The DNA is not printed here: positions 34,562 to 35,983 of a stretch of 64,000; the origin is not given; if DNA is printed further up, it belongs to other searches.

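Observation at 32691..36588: Phage-encoded Ter-like module: vWA(TerY)-TerD-TerB followed by a CaCA-type cation exchanger, embedded between tRNA clusters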

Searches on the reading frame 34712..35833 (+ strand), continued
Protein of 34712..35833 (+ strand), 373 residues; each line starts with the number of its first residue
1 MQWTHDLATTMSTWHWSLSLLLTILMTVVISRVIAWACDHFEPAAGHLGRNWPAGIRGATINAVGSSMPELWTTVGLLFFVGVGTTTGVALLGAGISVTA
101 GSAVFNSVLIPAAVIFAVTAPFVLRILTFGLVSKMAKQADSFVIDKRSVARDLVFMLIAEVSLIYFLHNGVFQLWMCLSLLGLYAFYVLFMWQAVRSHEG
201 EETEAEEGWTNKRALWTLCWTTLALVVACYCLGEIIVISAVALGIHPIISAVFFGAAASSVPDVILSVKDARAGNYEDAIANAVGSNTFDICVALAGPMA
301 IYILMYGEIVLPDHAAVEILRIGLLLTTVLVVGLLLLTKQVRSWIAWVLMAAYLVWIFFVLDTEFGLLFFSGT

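Call 49: search_dna_similar(query=window:34712-35833:+, collection=phages, mode=protein, max_rows=25, max_evalue=0.001)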
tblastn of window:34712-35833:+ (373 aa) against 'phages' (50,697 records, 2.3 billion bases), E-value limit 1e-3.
Records with a match: 38; places in all: 38; records where one place covers at least 80% of the query: 33.
Best place of each record, by identity: <60% 38.
By first word of the organism name: Vibrio 37; Pseudoalteromonas 1.
By host as written in the record: - 36; Enterovibrio norvegicus 1; Pseudoalteromonas phenolica 1.
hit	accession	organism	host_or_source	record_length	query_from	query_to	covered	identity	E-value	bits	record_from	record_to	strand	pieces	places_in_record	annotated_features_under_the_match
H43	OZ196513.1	Vibrio phage D93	Seawater and oysters mix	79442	33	360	88%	34.2%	1e-34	140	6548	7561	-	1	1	hypothetical protein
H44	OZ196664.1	Vibrio phage D71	Seawater and oysters mix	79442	33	360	88%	34.2%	1e-34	140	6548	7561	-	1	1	hypothetical protein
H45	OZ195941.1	Vibrio phage D81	Seawater and oysters mix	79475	33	360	88%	34.2%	1e-34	140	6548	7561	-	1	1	hypothetical protein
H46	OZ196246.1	Vibrio phage D82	Seawater and oysters mix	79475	33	360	88%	34.2%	1e-34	140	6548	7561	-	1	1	hypothetical protein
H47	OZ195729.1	Vibrio phage D69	Seawater and oysters mix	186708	33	366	77%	36.5%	2e-16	153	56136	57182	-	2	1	hypothetical protein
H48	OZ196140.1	Vibrio phage D181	Seawater and oysters mix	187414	33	366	77%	36.5%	2e-16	153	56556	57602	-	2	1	hypothetical protein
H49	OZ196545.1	Vibrio phage D148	Seawater and oysters mix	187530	33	366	77%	36.5%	2e-16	153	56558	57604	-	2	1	hypothetical protein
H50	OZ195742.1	Vibrio phage D505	Seawater and oysters mix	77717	33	357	87%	31.4%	3e-23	107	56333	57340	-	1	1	hypothetical protein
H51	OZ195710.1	Vibrio phage D497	Seawater and oysters mix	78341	33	357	87%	31.4%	3e-23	107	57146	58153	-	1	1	hypothetical protein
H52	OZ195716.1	Vibrio phage D502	Seawater and oysters mix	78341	33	357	87%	31.4%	3e-23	107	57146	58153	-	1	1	hypothetical protein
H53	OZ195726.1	Vibrio phage D474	Seawater and oysters mix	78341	33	357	87%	31.4%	3e-23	107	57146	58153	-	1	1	hypothetical protein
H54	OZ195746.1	Vibrio phage D499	Seawater and oysters mix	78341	33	357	87%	31.4%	3e-23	107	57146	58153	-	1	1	hypothetical protein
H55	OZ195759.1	Vibrio phage D500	Seawater and oysters mix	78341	33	357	87%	31.4%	3e-23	107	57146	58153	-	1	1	hypothetical protein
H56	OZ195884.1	Vibrio phage D501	Seawater and oysters mix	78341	33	357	87%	31.4%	3e-23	107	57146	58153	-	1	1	hypothetical protein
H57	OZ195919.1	Vibrio phage D468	Seawater and oysters mix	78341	33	357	87%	31.4%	3e-23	107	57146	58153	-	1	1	hypothetical protein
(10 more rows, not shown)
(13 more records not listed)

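Call 50: get_annotated_region(hit=H43, flank=5000)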
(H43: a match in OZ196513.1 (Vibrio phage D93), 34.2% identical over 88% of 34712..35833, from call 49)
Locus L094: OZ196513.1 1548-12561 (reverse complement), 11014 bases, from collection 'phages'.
description: Vibrio phage D93 genome assembly, chromosome: VPD93_1.
organism: Vibrio phage D93 (NCBI taxid 3105336)
taxonomy: Viruses
host: -; source: Seawater and oysters mix; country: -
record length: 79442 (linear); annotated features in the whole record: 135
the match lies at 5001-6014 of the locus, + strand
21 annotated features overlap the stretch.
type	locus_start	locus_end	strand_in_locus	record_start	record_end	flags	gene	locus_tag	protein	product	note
CDS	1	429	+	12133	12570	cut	-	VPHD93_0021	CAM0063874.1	antimicrobial peptide resistance and lipid A acyl ation protein PagP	-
CDS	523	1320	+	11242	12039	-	-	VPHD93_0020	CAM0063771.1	polynucleotide kinase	-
CDS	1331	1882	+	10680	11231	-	-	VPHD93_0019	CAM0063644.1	hypothetical protein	-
CDS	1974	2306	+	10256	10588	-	-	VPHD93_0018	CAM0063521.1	hypothetical protein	-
CDS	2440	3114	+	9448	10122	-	-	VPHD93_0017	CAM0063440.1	hypothetical protein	-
CDS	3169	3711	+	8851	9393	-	-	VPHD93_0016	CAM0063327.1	hypothetical protein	-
CDS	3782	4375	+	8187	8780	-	-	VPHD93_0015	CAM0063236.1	hypothetical protein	-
CDS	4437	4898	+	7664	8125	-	-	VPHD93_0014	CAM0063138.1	hypothetical protein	-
CDS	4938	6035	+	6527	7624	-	-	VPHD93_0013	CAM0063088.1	hypothetical protein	-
CDS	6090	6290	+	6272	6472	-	-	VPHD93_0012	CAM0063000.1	hypothetical protein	-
CDS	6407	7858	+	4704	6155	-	-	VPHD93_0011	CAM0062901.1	hypothetical protein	-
CDS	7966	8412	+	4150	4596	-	-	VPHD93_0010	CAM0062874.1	hypothetical protein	-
CDS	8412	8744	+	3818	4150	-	-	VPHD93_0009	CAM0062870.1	hypothetical protein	-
CDS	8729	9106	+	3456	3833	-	-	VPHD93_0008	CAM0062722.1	hypothetical protein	-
CDS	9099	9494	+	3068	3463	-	-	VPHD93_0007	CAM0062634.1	hypothetical protein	-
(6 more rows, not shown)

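Call 51: get_annotated_region(hit=H47, flank=5000)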
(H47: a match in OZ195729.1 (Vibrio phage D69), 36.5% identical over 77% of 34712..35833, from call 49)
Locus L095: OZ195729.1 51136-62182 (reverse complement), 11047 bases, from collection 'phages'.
description: Vibrio phage D69 genome assembly, chromosome: VPD69_1.
organism: Vibrio phage D69 (NCBI taxid 3105312)
taxonomy: Viruses
host: -; source: Seawater and oysters mix; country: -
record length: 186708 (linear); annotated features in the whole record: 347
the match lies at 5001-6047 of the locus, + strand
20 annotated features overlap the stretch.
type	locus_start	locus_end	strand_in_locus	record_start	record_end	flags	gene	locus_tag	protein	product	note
CDS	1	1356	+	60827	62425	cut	-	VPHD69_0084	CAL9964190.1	hypothetical protein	-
CDS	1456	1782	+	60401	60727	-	-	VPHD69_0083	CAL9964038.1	hypothetical protein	-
CDS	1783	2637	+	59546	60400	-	-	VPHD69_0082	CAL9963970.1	hypothetical protein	-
CDS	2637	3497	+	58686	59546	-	-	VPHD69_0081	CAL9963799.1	hypothetical protein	-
CDS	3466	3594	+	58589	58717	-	-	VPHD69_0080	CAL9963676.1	hypothetical protein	-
CDS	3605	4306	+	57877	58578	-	-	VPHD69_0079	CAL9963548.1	hypothetical protein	-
CDS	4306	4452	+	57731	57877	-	-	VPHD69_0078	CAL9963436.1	hypothetical protein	-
CDS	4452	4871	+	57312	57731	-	-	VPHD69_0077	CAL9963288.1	hypothetical protein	-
CDS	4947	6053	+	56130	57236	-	-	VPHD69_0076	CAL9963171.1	hypothetical protein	-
CDS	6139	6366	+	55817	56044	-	-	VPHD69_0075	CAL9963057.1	hypothetical protein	-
CDS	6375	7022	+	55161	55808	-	-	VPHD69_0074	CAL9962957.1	cAMP-dependent Kef-type K+ transporter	-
CDS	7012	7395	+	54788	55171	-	-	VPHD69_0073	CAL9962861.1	hypothetical protein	-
CDS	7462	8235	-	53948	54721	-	-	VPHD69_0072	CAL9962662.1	hypothetical protein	-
CDS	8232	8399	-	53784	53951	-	-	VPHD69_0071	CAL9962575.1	hypothetical protein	-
CDS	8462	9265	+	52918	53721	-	-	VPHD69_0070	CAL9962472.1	hypothetical protein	-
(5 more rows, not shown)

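Call 52: search_protein_families(library=pfam, proteins=[L094:2440-3114:+, L094:3169-3711:+, L094:3782-4375:+, L094:4437-4898:+, L094:4938-6035:+, L094:6407-7858:+, L095:3605-4306:+, L095:4452-4871:+, L095:4947-6053:+, L095:6375-7022:+], max_evalue=0.01)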
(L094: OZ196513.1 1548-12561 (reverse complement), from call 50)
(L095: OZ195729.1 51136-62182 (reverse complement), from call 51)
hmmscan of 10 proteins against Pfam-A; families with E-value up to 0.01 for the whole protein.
L094:2440-3114:+ (224 aa): 1 family
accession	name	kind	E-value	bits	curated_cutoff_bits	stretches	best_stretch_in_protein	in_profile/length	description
PF02342.23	TerD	-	6.6e-25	88.1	25.3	1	19-220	4-187/187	TerD domain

L094:3169-3711:+ (180 aa): 1 family
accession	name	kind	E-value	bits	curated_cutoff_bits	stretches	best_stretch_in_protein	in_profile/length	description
PF02342.23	TerD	-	7.5e-32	110.7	25.3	1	1-179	1-187/187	TerD domain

L094:3782-4375:+ (197 aa): 1 family
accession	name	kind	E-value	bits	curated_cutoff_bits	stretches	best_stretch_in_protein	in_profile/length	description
PF02342.23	TerD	-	5.2e-30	104.8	25.3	1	1-191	3-185/187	TerD domain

L094:4437-4898:+ (153 aa): 0 families

L094:4938-6035:+ (365 aa): 1 family
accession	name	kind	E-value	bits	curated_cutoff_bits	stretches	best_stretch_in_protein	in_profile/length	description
PF01699.29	Na_Ca_ex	-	3.6e-31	108.6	24.9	2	210-359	2-149/151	Sodium/calcium exchanger protein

L094:6407-7858:+ (483 aa): 1 family
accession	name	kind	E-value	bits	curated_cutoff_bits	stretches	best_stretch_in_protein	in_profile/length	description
PF00391.29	PEP-utilizers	-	3.3e-05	23.8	23.1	1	394-462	5-70/72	PEP-utilising enzyme, mobile domain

L095:3605-4306:+ (233 aa): 1 family
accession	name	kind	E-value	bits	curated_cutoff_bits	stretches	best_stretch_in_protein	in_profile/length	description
PF02342.23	TerD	-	6e-06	26.3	25.3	1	109-208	67-168/187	TerD domain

L095:4452-4871:+ (139 aa): 0 families

L095:4947-6053:+ (368 aa): 1 family
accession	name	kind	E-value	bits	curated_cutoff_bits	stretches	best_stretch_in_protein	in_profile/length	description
PF01699.29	Na_Ca_ex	-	5.9e-31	107.9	24.9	2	209-361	2-149/151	Sodium/calcium exchanger protein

L095:6375-7022:+ (215 aa): 2 families
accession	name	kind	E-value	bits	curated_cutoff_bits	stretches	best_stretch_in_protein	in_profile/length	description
PF07885.22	Ion_trans_2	-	2.5e-09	37.3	22.5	1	36-100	10-74/79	Ion channel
PF00520.37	Ion_trans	-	4.8e-06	26.4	25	1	15-90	126-214/241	Ion transport protein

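Call 57: search_solved_structures(query=A1, max_evalue=0.01, show_alignments=5)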
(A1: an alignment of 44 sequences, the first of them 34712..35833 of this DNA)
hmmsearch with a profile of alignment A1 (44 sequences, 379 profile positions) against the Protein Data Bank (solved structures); distinct sequences matched with E-value up to 0.01: 7.
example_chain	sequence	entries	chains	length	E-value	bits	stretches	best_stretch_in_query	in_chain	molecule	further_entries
8jp0_A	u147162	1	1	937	9.8e-18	67.3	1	182-367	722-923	Sodium/calcium exchanger 1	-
8sgi_A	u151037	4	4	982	1.1e-17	67.1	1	182-367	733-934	Sodium/calcium exchanger 1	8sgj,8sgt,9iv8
5hxc_A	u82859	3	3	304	2e-09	40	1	10-83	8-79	sodium,calcium exchanger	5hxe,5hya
5hwx_A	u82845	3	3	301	2.2e-09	39.8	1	10-83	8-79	sodium,calcium exchanger | Uncharacterized membrane protein MJ0091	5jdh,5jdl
5hwy_A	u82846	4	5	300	2.3e-09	39.7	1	10-83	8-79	Uncharacterized membrane protein MJ0091 | sodium,calcium exchanger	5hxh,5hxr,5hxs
5jdf_A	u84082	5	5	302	2.5e-09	39.6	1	10-65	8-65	Uncharacterized membrane protein MJ0091 | sodium-calcium exchanger NCX_Mj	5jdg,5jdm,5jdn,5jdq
3v5s_A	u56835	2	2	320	2.9e-09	39.4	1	10-64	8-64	Sodium/Calcium Exchanger | Uncharacterized membrane protein MJ0091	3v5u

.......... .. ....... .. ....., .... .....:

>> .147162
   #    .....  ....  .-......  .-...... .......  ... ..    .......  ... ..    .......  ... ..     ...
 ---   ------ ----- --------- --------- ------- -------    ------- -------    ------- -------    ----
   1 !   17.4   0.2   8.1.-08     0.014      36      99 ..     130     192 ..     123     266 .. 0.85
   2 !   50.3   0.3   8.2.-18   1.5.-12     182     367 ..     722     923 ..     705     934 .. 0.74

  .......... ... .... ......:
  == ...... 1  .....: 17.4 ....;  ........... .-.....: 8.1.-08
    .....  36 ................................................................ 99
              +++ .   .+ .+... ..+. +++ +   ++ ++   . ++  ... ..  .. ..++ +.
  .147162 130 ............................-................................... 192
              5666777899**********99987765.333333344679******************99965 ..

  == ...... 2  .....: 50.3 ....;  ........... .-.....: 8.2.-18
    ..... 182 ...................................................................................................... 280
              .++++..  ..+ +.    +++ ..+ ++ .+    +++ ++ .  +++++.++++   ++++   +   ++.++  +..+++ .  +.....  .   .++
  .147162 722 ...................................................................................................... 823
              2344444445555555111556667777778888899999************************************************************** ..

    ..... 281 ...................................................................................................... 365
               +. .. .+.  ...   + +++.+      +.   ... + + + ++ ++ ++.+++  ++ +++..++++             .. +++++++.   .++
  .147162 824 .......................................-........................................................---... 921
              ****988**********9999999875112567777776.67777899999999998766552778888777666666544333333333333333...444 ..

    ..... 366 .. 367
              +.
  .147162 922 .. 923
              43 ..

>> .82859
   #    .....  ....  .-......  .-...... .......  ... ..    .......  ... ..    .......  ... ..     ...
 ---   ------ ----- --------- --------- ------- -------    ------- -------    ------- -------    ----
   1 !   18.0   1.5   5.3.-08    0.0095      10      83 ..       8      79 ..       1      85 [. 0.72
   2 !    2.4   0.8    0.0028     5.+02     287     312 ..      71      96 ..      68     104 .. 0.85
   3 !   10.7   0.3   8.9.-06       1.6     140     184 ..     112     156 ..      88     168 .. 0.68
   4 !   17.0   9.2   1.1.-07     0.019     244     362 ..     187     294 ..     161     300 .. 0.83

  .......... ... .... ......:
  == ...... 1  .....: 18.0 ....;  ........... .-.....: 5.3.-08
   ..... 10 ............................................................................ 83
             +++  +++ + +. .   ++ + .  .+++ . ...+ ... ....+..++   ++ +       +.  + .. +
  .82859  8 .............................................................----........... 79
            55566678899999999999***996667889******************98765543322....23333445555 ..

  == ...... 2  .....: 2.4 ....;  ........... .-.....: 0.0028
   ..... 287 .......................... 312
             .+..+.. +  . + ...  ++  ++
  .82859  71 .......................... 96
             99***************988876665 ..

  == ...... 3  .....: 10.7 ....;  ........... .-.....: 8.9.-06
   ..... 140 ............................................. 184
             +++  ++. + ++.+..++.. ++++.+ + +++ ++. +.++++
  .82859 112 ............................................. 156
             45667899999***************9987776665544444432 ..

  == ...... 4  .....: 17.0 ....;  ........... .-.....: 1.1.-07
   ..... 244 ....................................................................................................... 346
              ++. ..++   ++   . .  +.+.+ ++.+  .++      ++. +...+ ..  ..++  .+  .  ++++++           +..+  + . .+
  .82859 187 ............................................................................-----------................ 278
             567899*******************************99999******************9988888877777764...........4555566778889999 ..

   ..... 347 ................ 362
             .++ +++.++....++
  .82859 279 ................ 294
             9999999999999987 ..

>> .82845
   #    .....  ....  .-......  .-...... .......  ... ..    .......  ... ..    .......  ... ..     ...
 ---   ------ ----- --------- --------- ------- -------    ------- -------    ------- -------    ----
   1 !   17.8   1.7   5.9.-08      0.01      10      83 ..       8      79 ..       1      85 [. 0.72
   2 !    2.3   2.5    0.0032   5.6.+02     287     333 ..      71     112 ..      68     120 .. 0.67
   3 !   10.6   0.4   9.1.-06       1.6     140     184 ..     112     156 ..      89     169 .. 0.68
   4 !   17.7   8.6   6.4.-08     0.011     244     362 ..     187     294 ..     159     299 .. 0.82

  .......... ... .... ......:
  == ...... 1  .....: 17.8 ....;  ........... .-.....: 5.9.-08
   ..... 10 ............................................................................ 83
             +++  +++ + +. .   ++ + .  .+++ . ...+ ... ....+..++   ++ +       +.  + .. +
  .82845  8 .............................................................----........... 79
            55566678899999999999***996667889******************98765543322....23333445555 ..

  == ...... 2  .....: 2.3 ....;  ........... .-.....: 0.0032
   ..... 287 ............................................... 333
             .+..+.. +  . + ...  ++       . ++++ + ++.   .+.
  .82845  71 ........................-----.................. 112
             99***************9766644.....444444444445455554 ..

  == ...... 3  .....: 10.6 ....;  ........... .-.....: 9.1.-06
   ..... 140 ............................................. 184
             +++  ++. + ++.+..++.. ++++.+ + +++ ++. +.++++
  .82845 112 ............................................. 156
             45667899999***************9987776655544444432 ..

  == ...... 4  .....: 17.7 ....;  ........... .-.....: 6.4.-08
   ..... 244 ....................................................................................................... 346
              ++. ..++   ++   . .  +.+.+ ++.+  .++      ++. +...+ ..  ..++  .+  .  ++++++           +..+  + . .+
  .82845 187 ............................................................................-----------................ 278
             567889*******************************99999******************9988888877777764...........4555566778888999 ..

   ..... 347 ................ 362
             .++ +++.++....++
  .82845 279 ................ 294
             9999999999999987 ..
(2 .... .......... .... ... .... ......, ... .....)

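Call 59: get_annotated_region(hit=H50, flank=5000)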
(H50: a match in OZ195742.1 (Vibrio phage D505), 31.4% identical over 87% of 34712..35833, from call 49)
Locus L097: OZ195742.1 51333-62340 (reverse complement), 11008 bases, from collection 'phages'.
description: Vibrio phage D505 genome assembly, chromosome: VPD505_1.
organism: Vibrio phage D505 (NCBI taxid 3105269)
taxonomy: Viruses
host: -; source: Seawater and oysters mix; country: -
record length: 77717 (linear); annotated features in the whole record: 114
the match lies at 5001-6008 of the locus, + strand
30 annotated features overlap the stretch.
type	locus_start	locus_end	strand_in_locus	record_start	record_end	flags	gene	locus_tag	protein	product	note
CDS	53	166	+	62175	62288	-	-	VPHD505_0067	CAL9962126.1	hypothetical protein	-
CDS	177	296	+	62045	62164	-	-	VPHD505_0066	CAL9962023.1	hypothetical protein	-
CDS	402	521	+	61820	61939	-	-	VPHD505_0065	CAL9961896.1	hypothetical protein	-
CDS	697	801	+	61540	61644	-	-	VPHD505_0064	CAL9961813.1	hypothetical protein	-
CDS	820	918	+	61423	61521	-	-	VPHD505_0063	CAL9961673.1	hypothetical protein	-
CDS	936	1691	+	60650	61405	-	-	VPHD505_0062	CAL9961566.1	hypothetical protein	-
CDS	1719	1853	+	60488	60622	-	-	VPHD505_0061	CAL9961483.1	hypothetical protein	-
CDS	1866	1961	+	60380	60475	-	-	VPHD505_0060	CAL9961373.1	hypothetical protein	-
tRNA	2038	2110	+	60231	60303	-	-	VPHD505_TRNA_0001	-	-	hypothetical protein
CDS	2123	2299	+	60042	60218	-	-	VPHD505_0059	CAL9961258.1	hypothetical protein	-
CDS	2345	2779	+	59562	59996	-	-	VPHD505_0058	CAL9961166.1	hypothetical protein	-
CDS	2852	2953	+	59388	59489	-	-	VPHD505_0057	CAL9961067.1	hypothetical protein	-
CDS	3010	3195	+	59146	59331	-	-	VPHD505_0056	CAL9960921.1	hypothetical protein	-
CDS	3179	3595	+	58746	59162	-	-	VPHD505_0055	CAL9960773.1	hypothetical protein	-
CDS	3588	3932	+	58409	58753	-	-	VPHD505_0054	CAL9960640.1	hypothetical protein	-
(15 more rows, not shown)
